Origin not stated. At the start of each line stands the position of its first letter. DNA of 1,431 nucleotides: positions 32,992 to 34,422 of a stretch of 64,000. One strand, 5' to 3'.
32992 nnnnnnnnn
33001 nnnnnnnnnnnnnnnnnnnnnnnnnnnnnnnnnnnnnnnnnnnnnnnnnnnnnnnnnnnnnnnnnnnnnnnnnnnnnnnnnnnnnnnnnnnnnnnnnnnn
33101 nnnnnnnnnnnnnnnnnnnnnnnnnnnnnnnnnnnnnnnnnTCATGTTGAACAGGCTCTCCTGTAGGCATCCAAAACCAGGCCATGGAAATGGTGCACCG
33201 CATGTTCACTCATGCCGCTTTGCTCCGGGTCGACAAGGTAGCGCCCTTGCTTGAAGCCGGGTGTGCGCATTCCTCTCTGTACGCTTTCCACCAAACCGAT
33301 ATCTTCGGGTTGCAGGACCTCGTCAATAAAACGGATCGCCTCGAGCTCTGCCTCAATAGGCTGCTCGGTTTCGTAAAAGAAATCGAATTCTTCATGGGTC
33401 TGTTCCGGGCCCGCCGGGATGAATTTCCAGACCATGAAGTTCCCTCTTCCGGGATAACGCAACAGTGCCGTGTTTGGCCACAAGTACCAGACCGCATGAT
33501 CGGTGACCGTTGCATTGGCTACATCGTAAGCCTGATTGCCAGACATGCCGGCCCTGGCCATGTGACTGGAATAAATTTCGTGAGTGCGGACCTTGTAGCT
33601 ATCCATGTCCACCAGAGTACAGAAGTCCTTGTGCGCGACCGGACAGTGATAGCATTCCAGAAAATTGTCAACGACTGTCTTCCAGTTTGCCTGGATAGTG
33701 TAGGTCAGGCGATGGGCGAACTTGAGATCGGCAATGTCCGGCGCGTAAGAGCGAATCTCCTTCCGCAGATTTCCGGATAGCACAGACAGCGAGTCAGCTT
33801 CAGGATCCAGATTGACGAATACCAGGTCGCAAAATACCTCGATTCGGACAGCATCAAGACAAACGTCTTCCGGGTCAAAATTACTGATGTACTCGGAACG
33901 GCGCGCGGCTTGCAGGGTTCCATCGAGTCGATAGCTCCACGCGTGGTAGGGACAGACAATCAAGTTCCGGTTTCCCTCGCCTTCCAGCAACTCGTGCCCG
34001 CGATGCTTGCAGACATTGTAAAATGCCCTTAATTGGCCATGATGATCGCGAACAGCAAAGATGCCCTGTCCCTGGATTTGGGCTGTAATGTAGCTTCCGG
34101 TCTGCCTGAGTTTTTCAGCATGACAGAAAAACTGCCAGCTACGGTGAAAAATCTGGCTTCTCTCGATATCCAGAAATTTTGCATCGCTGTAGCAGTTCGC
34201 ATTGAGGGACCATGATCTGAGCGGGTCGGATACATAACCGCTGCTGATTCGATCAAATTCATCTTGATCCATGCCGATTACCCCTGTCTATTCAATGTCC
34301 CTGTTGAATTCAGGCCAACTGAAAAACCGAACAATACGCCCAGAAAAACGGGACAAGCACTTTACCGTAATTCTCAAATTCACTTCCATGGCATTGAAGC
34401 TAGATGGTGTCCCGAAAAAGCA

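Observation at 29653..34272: Tight five-gene operon: CntA-like Rieske oxygenase, SDR, BKACE, SDR and carnitine-dehydrogenase-like enzyme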

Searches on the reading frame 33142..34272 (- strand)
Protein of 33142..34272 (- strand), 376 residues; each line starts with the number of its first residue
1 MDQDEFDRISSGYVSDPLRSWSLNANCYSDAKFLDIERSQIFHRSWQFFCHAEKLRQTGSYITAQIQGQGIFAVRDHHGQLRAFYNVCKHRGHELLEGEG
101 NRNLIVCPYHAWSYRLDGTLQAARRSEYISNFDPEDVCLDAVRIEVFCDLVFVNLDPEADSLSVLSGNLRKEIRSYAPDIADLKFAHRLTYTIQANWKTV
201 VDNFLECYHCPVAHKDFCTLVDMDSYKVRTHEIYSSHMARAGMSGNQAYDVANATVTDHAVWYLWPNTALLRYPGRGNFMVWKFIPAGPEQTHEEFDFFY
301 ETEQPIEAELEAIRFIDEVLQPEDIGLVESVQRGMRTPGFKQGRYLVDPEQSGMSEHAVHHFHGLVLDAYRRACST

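Call 3: search_protein_families(library=pfam, proteins=[window:33142-34272:-])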
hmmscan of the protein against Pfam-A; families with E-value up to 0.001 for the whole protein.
window:33142-34272:- (376 aa): 2 families
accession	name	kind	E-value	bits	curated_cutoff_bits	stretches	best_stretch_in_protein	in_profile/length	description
PF00848.25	Ring_hydroxyl_A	-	5.8e-29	101.9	24.9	1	181-370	2-206/208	Ring hydroxylating alpha subunit (catalytic domain)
PF00355.32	Rieske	-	2.8e-18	66.1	20.3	1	45-127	1-82/88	Rieske [2Fe-2S] domain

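Call 4: search_protein_families(library=ncbifam, proteins=[window:33142-34272:-])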
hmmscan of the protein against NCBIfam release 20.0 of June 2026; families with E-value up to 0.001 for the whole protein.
window:33142-34272:- (376 aa): 7 families
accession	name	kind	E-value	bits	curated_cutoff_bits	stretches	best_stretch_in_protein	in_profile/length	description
NF058607.1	GlBtMonoOxGbcA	equivalog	6.2e-43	146.8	670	1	19-243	29-253/420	glycine betaine monooxygenase oxygenase subunit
TIGR03228.1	anthran_1_2_A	equivalog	3e-30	105.3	671.9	1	26-222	19-221/438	anthranilate 1,2-dioxygenase large subunit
TIGR03229.1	benzo_1_2_benA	equivalog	1.1e-23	83.9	780.95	1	22-267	15-265/433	benzoate 1,2-dioxygenase large subunit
NF042946.1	3PPDioc_HcaE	equivalog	4.4e-23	82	830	1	24-217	17-217/450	3-phenylpropionate/cinnamic acid dioxygenase subunit alpha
NF041684.1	ant_diox_AndAc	equivalog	1.6e-16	59.9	750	1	26-218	26-226/418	anthranilate 1,2-dioxygenase large subunit AndAc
NF052579.1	BetMthstMoxSdmAMthl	equivalog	4.3e-07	29.2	600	1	58-294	29-259/351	4beta-methylsterol monooxygenase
TIGR02378.1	nirD_assim_sml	equivalog_domain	3.1e-05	24.1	74.65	1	45-126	1-86/105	nitrite reductase small subunit NirD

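Call 5: search_solved_structures(query=window:33142-34272:-, max_evalue=0.00001, show_alignments=2)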
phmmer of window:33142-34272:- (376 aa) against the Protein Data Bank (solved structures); distinct sequences matched with E-value up to 0.00001: 32.
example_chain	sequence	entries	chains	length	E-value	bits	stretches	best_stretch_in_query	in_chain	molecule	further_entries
6y8j_A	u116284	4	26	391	7.6e-76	258.7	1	7-368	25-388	Carnitine monooxygenase oxygenase subunit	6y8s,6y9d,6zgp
6y9c_A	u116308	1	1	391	1.3e-74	254.7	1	7-368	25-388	Carnitine monooxygenase oxygenase subunit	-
3n0q_A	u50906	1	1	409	2.7e-33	118.7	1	22-221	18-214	Putative aromatic-ring hydroxylating dioxygenase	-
9jp5_A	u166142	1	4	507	5.8e-30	107.7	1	17-255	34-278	Phthalate 3,4-dioxygenase alpha subunit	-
3vca_A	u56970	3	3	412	2.5e-28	102.3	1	18-224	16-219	Ring-hydroxylating dioxygenase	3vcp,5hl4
4qup_A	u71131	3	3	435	2.7e-28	102.2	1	18-224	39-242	Monoxygenase; demethylase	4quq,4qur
2b1x_A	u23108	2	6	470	1.3e-26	96.7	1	16-220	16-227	naphthalene dioxygenase large subunit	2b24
2ckf_A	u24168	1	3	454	7.7e-22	81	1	26-214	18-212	RING-HYDROXYLATING DIOXYGENASE ALPHA SUBUNIT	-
5xbp_A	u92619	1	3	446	8.4e-21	77.6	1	28-216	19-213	3NT oxygenase alpha subunit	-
2hmj_A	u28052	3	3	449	5e-20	75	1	28-214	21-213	Naphthalene 1,2-dioxygenase alpha subunit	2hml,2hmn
4hjl_A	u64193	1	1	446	5.1e-20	75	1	28-214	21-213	Naphthalene 1,2-dioxygenase subunit alpha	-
1eg9_A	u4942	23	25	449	5.2e-20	74.9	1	28-214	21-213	PROTEIN (NAPHTHALENE 1,2-DIOXYGENASE ALPHA SUBUNIT) | NAPHTHALENE 1,2-DIOXYGENASE | NAPHTHALENE 1,2-DIOXYGENASE ALPHA SUBUNIT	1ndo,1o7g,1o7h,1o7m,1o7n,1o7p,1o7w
2gbw_A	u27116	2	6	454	6.6e-20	74.6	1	31-214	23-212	Biphenyl 2,3-Dioxygenase Alpha Subunit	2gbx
1uli_A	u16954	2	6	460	2.9e-19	72.5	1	19-210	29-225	biphenyl dioxygenase large subunit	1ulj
2bmo_A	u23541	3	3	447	5.3e-19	71.6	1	28-214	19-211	OXYGENASE-ALPHA NBDO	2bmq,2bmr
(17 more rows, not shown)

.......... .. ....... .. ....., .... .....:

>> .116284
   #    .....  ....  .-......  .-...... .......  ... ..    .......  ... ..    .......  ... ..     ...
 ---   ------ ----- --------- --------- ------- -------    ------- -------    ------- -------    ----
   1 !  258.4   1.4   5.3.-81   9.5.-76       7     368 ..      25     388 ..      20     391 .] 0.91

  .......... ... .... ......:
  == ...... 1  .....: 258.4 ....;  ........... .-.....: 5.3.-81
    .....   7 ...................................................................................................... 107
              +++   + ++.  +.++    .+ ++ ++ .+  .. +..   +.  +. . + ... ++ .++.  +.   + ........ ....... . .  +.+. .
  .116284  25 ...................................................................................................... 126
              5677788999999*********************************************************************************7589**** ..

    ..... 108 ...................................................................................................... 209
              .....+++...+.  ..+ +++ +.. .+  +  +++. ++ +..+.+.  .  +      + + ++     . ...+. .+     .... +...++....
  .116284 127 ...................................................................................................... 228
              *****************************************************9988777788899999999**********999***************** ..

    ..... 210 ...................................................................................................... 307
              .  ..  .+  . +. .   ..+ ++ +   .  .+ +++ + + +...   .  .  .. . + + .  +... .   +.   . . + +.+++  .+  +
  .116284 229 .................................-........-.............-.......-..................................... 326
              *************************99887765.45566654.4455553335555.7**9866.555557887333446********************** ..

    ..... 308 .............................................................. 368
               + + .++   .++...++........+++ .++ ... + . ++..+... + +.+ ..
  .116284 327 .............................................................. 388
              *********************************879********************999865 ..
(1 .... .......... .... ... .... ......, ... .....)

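Call 11: find_homologous_proteins(query=window:33142-34272:-, max_evalue=1e-20)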
Query window:33142-34272:- (376 aa): 7367 proteins with E <= 1e-20 among 8000 candidates; the best 120 are listed.
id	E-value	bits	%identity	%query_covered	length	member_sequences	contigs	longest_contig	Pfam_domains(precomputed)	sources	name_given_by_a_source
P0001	4.9e-247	837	93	100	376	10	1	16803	PF00355.33,PF00848.26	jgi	-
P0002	1.5e-246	836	93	100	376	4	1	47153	PF00355.33,PF00848.26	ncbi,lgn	-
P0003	9.3e-236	800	88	99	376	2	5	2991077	PF00355.33,PF00848.26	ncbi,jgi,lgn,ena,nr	ncbi:MAG: ring-hydroxylating oxygenase subunit alpha [Gammaproteobacteria bacterium]|nr:ring-hydroxy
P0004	1.7e-224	763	83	99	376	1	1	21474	PF00355.33,PF00848.26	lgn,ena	-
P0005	5.9e-217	738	81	100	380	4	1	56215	PF00355.33,PF00848.26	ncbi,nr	ncbi:MAG: Rieske 2Fe-2S domain-containing protein [Gammaproteobacteria bacterium]|nr:Rieske 2Fe-2S d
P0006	8.6e-197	672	74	98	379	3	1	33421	PF00355.33,PF00848.26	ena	-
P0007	2.1e-196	670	73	99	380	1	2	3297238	PF00355.33,PF00848.26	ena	-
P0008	3.9e-196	670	73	99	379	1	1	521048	PF00355.33,PF00848.26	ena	-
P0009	7.9e-196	669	73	100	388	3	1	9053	PF00355.33,PF00848.26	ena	-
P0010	9.1e-196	668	71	100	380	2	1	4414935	PF00355.33,PF00848.26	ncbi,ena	-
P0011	1.7e-195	667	74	98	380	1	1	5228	PF00355.33,PF00848.26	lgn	-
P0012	2.8e-195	667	72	99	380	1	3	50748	PF00355.33,PF00848.26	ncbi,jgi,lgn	ncbi:MAG: phenylpropionate dioxygenase-like ring-hydroxylating dioxygenase large terminal subunit [P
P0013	1.3e-193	661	71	100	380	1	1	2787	PF00355.33,PF00848.26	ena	-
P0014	1.2e-192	658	71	99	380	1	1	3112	PF00355.33,PF00848.26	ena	-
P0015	1.9e-192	657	71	99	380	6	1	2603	PF00355.33,PF00848.26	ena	-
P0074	5.1e-183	626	68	100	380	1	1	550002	PF00355.33,PF00848.26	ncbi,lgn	ncbi:MAG: ring-hydroxylating oxygenase subunit alpha [Alphaproteobacteria bacterium]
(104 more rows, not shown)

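Call 12: find_encoding_contigs(protein=P0010, flank=10000, max_places=2)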
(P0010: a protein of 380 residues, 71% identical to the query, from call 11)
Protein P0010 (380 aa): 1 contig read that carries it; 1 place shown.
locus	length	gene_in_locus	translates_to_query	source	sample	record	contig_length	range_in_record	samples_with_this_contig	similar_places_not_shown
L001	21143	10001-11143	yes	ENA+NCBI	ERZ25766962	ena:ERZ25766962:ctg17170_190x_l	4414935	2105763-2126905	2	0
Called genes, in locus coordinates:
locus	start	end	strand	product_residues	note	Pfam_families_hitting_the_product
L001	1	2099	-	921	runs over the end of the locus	PF25342:GT_PLOD, PF03414:Glyco_transf_6, PF05402:PqqD (weak), PF25342:GT_PLOD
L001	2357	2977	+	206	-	PF13578:Methyltransf_24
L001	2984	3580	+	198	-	PF03567:Sulfotransfer_2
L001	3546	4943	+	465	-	-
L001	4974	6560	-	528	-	PF13231:PMT_2 (weak)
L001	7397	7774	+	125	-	PF00903:Glyoxalase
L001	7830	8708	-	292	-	PF03328:HpcH_HpaI, PF15617:C-C_Bond_Lyase (faint)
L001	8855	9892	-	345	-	PF12833:HTH_18, PF00165:HTH_AraC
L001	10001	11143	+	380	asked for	PF00355:Rieske, PF00848:Ring_hydroxyl_A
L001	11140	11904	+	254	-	PF00106:adh_short, PF13561:adh_short_C2, PF08659:KR (weak)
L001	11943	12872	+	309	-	PF05853:BKACE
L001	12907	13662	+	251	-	PF00106:adh_short, PF08659:KR, PF23441:SDR (faint), PF13561:adh_short_C2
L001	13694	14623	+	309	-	PF02737:3HCDH_N, PF00725:3HCDH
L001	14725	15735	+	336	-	PF01548:DEDD_Tnp_IS110, PF02371:Transposase_20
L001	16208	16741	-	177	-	-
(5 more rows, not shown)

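Call 13: find_encoding_contigs(protein=P0003, flank=10000, max_places=2)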
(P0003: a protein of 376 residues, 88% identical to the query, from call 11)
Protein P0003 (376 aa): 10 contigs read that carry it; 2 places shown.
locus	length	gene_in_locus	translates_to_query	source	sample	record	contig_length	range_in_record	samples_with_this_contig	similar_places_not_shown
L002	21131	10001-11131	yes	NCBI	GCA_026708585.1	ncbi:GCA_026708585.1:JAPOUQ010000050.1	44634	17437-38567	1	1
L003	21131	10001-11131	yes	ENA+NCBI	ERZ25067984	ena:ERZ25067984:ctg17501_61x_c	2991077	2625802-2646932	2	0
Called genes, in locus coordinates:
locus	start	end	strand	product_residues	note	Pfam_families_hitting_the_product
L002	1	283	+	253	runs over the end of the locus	PF01061:ABC2_membrane, PF12698:ABC2_membrane_3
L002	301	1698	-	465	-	PF00083:Sugar_tr, PF07690:MFS_1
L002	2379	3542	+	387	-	PF13173:AAA_14, PF13635:DUF4143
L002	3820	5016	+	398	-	PF13433:Peripla_BP_5, PF13458:Peripla_BP_6, PF01094:ANF_receptor (weak)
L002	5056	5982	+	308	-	PF02653:BPD_transp_2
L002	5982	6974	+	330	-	PF02653:BPD_transp_2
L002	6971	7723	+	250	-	PF00005:ABC_tran, PF13304:AAA_21 (faint), PF12399:BCA_ABC_TP_C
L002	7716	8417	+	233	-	PF00005:ABC_tran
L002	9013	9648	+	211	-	PF12766:Pyridox_oxase_2, PF01243:PNPOx_N, PF10590:PNP_phzG_C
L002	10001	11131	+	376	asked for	PF00355:Rieske, PF00848:Ring_hydroxyl_A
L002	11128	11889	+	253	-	PF00106:adh_short, PF01073:3Beta_HSD (weak), PF08659:KR, PF13561:adh_short_C2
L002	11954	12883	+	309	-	PF05853:BKACE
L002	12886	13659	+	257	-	PF00106:adh_short, PF08659:KR, PF13561:adh_short_C2, PF23441:SDR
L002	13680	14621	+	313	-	PF02737:3HCDH_N, PF00725:3HCDH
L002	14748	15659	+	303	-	PF00291:PALP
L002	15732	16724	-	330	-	PF00892:EamA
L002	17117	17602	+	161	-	PF01967:MoaC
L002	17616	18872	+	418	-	PF03453:MoeA_N, PF00994:MoCF_biosynth, PF03454:MoeA_C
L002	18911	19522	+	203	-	PF03848:TehB, PF08241:Methyltransf_11, PF13649:Methyltransf_25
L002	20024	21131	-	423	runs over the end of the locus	PF13191:AAA_16 (weak), PF13401:AAA_22 (weak)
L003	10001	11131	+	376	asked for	PF00355:Rieske, PF00848:Ring_hydroxyl_A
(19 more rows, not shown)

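Call 14: find_encoding_contigs(protein=P0074, flank=10000, max_places=2)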
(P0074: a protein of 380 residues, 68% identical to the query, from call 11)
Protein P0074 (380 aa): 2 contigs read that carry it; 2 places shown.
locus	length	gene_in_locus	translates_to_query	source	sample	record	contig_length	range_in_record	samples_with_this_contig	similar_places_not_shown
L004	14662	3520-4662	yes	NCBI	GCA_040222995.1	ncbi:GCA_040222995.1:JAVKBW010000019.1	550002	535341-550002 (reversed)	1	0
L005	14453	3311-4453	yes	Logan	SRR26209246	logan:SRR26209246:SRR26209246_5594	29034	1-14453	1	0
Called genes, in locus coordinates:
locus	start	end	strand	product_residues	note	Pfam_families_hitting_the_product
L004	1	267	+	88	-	?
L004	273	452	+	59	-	-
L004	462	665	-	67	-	PF00313:CSD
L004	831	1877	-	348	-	PF01965:DJ-1_PfpI, PF12833:HTH_18, PF00165:HTH_AraC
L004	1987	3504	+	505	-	PF00884:Sulfatase, PF01663:Phosphodiest (weak), PF16347:SGSH_C, PF12411:Choline_sulf_C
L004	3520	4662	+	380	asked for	PF00355:Rieske, PF00848:Ring_hydroxyl_A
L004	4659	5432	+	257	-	PF23441:SDR (faint), PF00106:adh_short, PF01370:Epimerase (weak), PF08659:KR, PF13561:adh_short_C2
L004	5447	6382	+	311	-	PF05853:BKACE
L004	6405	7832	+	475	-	PF00171:Aldedh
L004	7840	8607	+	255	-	PF00106:adh_short, PF08659:KR (weak), PF13561:adh_short_C2, PF23441:SDR (weak)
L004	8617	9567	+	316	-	PF02737:3HCDH_N, PF00725:3HCDH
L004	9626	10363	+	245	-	PF00117:GATase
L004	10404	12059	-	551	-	PF00732:GMC_oxred_N, PF00890:FAD_binding_2 (faint), PF01266:DAO (faint), PF05199:GMC_oxred_C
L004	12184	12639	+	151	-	PF13279:4HBT_2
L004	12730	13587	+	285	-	PF00196:GerE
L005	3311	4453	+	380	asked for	PF00355:Rieske, PF00848:Ring_hydroxyl_A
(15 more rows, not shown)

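Call 25: find_related_loci(query=A1, collection=genome_contigs, flank=10000)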
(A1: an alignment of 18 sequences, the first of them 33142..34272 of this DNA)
Query A1 (376 aa) in genome_contigs; peptide patterns used: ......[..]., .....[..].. (x = any residue, [..] = any of these).
600 stretches matched a pattern (row limit reached: there are more); 599 encode a relative of the query (tblastn E <= 1e-3); the best 80 are kept; 80 distinct loci.
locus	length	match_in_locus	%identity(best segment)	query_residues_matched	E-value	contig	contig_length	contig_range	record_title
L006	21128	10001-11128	93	1-376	0e+0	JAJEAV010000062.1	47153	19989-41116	MAG: Gammaproteobacteria bacterium isolate jk18x7bins.8 k141_206880, whole genome shotgun sequence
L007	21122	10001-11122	88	1-374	0e+0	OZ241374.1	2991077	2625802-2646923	MAG: Arenicellales bacterium isolate e20ed838-ccde-4585-ad24-56f5f8a8bd1e genome assembly, chromosome: 1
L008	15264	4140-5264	81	1-375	0e+0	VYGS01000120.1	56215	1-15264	MAG: Gammaproteobacteria bacterium isolate SB0678_bin_7 NODE_121_length_56215_cov_6.781143, whole genome shotgun sequenc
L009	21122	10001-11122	72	1-374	0e+0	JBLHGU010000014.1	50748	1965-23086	MAG: Parasphingorhabdus sp. isolate 3300054976_34 Ga0535667_0000426, whole genome shotgun sequence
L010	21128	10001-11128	71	1-376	0e+0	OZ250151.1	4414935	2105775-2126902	MAG: Candidatus Spongiihabitans sp. isolate c23cf4e8-a282-41dc-a193-41891dfe7d7a genome assembly, chromosome: 1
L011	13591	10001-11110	71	5-374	0e+0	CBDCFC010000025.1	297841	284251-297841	MAG: Arenicellales bacterium isolate d8644a19-3e3a-4e4e-a841-519834f76808 genome assembly, contig: contig_25, whole geno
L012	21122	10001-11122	73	1-374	0e+0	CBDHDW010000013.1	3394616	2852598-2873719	MAG: Candidatus Poriferihabitaceae bacterium isolate 67226578-6d30-497a-b66e-a77e508eb20a genome assembly, contig: chrom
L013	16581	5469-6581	71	5-375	0e+0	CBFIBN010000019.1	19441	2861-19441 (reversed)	MAG: Arenicellales bacterium isolate Co_bin_555_indstr genome assembly, contig: Co_bin_555_indstr_c19, whole genome shot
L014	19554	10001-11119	69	1-373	0e+0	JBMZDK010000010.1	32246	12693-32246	MAG: Thiolinea sp. isolate ME_XS_2203_1_bin_36 ME_XS_2203_1_bin_36_10, whole genome shotgun sequence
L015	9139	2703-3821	71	1-373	0e+0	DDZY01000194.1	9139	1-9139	MAG TPA_asm: Proteobacteria bacterium UBA2996 UBA2996_contig_91163, whole genome shotgun sequence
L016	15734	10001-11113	70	5-375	0e+0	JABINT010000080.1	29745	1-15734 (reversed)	MAG: Acidiferrobacteraceae bacterium isolate SI060_bin51 k141_917174, whole genome shotgun sequence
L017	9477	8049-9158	71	5-374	0e+0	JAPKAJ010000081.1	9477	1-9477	MAG: Arenicellales bacterium isolate ANT-9 NODE_2437_length_9477_cov_5.403418, whole genome shotgun sequence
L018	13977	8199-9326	70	1-376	0e+0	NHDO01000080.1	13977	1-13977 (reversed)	MAG: Proteobacteria bacterium TMED61 54048, whole genome shotgun sequence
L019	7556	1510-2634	69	1-375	0e+0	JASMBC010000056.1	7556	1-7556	MAG: Arenicellales bacterium isolate ETNP20_MAG_2 NODE_56_length_7556_cov_11.383340, whole genome shotgun sequence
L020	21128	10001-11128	69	1-375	0e+0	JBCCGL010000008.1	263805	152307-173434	MAG: Pseudomonadota bacterium isolate P01_B01_bin.42 k141_1996263_length_263805_cov_30.1063, whole genome shotgun sequen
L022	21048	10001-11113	70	5-375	0e+0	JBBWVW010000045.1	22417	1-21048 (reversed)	MAG: Arenicellales bacterium isolate OC6_3000m_MAG_285 OC6_3000m_contig_3386235, whole genome shotgun sequence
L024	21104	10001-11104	69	6-373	4e-180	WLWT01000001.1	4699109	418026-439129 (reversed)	MAG: Gammaproteobacteria bacterium isolate MH-Pat-all_autometa_1-5 scf7180000017258.4699109, whole genome shotgun sequen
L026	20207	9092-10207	65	5-376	9e-179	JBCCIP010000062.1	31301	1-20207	MAG: Pseudomonadota bacterium isolate P01_B01_bin.93 k141_3923475_length_31301_cov_15.9891, whole genome shotgun sequenc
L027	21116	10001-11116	68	5-375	1e-178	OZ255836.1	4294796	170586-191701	MAG: Gammaproteobacteria bacterium isolate ca7a236c-5591-4785-93cc-85d1117cbe75 genome assembly, chromosome: 1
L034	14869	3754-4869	67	5-376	1e-175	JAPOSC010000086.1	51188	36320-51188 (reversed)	MAG: Thiotrichales bacterium isolate CAR2_bin_14 NODE_181_length_51188_cov_51.9446, whole genome shotgun sequence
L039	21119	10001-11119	65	1-373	5e-174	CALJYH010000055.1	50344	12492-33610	MAG: uncultured Gammaproteobacteria bacterium isolate N3_Bin_MAXBIN__052_1 genome assembly, contig: c_000001169068, whol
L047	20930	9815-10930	65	5-376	4e-172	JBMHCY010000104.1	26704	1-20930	MAG: Candidatus Puniceispirillales bacterium isolate xHP1_bin.70 c_000000000104, whole genome shotgun sequence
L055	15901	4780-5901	66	1-374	5e-169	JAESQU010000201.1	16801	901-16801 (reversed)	MAG: SAR324 cluster bacterium isolate NORP237 CoAssembly_3821824, whole genome shotgun sequence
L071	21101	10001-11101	64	5-371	6e-163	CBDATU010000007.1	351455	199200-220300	MAG: uncultured Rhodobacter sp. isolate 43686f86-583c-494a-8daa-9842116a73c5 genome assembly, contig: contig_7, whole ge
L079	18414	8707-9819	61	3-373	2e-161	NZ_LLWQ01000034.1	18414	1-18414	Paracoccus sp. MKU1 Contig034, whole genome shotgun sequence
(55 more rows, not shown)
